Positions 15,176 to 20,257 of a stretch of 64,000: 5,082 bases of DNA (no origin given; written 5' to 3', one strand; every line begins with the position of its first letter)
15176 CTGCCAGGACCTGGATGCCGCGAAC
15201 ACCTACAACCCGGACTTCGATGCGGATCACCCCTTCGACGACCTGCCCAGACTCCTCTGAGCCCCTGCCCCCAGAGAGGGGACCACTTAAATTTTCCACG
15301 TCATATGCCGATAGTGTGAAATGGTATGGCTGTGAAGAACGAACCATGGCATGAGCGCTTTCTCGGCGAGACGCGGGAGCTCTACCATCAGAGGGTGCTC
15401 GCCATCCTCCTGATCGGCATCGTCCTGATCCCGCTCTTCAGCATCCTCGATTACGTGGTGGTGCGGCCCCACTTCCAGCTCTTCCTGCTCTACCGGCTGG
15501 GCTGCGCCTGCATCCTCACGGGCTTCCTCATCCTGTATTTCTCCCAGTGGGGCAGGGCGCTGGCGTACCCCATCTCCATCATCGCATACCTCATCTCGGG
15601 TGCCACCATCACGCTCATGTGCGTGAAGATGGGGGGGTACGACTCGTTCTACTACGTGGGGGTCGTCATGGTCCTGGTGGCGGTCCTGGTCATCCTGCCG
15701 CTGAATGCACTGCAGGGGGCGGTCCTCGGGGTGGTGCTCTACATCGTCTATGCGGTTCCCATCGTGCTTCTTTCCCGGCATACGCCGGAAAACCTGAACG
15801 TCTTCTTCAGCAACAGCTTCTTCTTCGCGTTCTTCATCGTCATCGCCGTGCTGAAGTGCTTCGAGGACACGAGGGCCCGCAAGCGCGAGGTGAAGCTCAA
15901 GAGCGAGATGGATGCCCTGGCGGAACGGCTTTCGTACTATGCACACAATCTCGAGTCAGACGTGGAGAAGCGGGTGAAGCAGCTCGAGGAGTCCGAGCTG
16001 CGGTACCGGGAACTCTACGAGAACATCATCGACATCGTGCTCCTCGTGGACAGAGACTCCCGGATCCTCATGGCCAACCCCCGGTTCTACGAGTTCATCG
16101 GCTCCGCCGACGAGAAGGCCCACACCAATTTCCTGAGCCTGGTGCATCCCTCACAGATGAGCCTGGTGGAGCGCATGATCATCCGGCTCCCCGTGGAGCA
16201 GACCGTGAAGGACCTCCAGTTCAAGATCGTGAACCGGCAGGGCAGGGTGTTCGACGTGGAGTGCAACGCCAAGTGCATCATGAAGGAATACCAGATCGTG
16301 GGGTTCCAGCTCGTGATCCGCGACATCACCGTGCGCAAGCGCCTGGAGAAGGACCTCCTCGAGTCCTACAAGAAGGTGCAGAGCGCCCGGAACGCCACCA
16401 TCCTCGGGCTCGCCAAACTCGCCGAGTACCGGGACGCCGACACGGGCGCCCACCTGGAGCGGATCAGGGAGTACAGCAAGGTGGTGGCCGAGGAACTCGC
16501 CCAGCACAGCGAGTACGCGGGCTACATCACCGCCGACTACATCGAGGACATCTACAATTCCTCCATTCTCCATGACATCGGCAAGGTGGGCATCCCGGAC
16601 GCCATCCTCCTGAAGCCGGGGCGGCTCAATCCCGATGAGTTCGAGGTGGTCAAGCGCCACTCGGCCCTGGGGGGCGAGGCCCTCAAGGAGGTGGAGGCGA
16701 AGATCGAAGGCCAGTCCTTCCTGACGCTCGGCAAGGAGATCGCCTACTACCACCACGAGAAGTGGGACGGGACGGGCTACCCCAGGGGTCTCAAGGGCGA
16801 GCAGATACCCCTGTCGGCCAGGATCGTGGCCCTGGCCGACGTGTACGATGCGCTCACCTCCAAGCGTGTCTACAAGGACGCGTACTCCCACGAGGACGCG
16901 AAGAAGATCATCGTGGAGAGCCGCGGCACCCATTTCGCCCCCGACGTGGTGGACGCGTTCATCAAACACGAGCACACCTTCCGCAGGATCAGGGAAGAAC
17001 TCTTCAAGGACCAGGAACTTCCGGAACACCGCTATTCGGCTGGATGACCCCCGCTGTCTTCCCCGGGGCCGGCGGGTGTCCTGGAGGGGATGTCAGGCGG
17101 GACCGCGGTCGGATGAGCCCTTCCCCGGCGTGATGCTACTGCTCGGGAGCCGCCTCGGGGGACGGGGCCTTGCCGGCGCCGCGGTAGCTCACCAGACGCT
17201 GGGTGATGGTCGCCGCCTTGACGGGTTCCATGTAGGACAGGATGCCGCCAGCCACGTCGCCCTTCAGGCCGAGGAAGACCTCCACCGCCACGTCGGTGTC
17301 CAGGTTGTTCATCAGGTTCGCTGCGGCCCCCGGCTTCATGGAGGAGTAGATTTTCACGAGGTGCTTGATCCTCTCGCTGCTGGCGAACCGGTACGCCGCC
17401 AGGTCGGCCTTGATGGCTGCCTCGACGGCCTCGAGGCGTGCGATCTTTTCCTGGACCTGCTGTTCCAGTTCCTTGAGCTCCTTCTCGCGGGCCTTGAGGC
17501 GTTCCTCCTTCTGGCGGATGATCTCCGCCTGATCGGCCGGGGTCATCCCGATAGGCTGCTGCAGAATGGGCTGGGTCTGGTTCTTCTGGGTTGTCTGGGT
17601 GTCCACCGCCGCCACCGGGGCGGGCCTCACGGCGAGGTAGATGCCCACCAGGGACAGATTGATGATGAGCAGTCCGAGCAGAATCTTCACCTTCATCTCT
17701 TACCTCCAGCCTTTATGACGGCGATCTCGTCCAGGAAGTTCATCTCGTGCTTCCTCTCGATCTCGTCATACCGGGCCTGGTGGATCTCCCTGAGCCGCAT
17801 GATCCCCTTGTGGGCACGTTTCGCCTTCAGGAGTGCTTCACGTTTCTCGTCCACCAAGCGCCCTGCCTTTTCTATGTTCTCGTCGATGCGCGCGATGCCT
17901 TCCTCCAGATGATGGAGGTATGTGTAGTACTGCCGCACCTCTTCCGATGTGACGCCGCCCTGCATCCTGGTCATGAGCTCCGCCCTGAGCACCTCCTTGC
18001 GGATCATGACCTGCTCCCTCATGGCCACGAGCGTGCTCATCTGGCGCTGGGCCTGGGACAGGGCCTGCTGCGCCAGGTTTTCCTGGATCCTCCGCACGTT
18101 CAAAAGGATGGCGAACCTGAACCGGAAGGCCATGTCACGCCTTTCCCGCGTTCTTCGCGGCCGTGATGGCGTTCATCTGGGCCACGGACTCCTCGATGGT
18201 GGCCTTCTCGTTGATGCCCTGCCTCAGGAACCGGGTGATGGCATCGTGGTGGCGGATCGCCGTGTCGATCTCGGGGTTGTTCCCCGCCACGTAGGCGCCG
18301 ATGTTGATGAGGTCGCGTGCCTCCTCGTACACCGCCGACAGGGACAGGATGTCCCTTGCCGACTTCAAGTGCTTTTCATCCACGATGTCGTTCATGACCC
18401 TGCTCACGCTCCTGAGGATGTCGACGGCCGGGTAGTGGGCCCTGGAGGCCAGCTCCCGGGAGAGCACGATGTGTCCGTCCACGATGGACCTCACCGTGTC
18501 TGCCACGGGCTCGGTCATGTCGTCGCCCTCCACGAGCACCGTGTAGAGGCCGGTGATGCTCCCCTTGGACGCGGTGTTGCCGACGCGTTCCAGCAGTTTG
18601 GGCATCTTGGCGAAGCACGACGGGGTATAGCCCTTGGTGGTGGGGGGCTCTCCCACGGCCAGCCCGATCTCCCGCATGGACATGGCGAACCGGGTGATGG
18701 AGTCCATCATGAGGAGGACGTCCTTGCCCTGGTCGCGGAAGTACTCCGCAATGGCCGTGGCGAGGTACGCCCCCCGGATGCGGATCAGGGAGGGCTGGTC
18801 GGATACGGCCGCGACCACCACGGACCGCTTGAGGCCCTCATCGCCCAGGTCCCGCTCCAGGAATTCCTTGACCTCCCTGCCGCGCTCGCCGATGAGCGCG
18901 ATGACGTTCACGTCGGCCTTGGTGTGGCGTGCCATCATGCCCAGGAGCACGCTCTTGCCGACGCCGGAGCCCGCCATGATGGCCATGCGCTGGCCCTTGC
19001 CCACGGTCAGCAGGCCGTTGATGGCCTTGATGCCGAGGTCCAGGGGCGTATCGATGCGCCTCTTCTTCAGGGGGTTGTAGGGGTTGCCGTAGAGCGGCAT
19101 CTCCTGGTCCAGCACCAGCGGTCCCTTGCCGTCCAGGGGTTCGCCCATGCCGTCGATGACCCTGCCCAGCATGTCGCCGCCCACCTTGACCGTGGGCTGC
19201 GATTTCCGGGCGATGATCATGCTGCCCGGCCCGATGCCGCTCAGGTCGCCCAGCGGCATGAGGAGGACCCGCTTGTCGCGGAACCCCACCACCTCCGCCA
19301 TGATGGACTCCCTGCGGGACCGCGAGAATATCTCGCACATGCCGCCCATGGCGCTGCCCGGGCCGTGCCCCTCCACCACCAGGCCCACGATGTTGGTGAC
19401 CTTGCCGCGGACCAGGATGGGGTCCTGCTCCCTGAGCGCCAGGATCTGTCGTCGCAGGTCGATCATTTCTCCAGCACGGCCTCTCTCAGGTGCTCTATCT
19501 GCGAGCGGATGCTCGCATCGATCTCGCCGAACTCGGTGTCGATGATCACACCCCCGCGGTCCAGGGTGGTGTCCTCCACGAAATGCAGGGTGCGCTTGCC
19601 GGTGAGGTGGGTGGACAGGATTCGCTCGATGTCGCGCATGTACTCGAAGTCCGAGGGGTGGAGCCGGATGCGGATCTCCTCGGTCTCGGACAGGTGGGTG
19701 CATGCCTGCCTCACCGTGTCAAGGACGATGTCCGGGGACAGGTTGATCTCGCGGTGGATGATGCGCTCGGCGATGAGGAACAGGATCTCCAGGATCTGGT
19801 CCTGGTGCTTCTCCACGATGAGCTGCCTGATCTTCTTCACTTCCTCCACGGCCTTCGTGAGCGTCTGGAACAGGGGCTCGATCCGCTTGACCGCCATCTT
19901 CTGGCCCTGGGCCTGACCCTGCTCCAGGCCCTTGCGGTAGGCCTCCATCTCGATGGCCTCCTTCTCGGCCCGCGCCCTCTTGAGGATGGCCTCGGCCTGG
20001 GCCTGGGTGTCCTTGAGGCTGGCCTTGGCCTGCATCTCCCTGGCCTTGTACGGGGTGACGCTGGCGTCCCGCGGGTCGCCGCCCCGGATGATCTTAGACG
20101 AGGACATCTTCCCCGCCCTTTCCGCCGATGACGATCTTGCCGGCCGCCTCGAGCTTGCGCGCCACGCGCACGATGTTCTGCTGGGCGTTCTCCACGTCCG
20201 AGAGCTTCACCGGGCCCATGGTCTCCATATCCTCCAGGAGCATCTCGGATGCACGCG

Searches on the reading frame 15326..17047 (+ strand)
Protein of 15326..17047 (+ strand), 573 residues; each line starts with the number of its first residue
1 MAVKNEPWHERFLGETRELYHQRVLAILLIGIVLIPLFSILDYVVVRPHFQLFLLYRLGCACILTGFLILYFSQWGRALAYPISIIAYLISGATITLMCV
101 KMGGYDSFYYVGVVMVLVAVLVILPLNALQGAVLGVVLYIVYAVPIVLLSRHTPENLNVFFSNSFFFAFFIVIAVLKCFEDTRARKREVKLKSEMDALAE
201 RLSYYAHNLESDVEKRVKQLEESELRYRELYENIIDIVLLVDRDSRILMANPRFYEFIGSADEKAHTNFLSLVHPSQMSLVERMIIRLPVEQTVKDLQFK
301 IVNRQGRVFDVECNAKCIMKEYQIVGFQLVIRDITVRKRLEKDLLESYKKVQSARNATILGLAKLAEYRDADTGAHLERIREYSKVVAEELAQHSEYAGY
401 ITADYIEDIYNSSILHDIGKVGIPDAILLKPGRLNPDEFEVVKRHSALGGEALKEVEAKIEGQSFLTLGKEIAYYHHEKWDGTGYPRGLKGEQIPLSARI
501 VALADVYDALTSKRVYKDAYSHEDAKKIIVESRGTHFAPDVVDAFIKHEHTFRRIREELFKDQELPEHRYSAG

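Call 48: search_protein_families(library=pfam, proteins=[window:15326-17047:+], max_evalue=1)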
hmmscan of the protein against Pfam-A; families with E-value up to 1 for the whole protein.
window:15326-17047:+ (573 aa): 9 families
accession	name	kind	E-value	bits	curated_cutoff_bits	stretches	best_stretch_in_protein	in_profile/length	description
PF13487.12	HD_5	-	2.1e-31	109.4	27.2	1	371-541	12-170/170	HD domain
PF01966.28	HD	-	1.6e-15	57.8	22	1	403-509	21-115/116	HD domain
PF00989.32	PAS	-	7e-10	39.3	22.6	1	226-334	2-113/113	PAS fold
PF13188.13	PAS_8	-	1.9e-06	28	21.8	1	226-272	2-49/65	PAS domain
PF13426.13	PAS_9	-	4.1e-06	27.4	27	1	236-335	2-102/103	PAS domain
PF08447.18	PAS_3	-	0.00019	22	25.6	1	248-327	2-85/89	PAS fold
PF25504.1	HEAT_5MP1_2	-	0.011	15.8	26.5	1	183-239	2-60/241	5MP1/2 HEAT domain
PF08448.16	PAS_4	-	0.014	16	23.1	1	232-339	2-110/110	PAS fold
PF10864.13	DUF2663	-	0.71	10.7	25.2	1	134-200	25-90/127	Protein of unknown function (DUF2663)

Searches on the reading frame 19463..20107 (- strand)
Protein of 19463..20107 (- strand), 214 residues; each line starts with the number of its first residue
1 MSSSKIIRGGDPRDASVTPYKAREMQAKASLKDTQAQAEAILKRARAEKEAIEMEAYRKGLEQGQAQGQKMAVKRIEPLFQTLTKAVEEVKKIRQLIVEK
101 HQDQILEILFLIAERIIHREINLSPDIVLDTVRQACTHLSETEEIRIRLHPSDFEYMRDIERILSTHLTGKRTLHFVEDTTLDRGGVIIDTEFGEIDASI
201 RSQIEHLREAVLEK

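Call 53: search_protein_families(library=pfam, proteins=[window:19463-20107:-], max_evalue=0.001)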
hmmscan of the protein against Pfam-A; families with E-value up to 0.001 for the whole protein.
window:19463-20107:- (214 aa): 2 families
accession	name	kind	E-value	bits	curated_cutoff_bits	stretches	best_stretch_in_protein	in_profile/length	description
PF02108.21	FliH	-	2.4e-23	82.9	24.1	1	81-206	5-127/128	Flagellar assembly protein FliH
PF00213.23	OSCP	-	0.00085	19.9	22.3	0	38-210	6-171/172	ATP synthase delta (OSCP) subunit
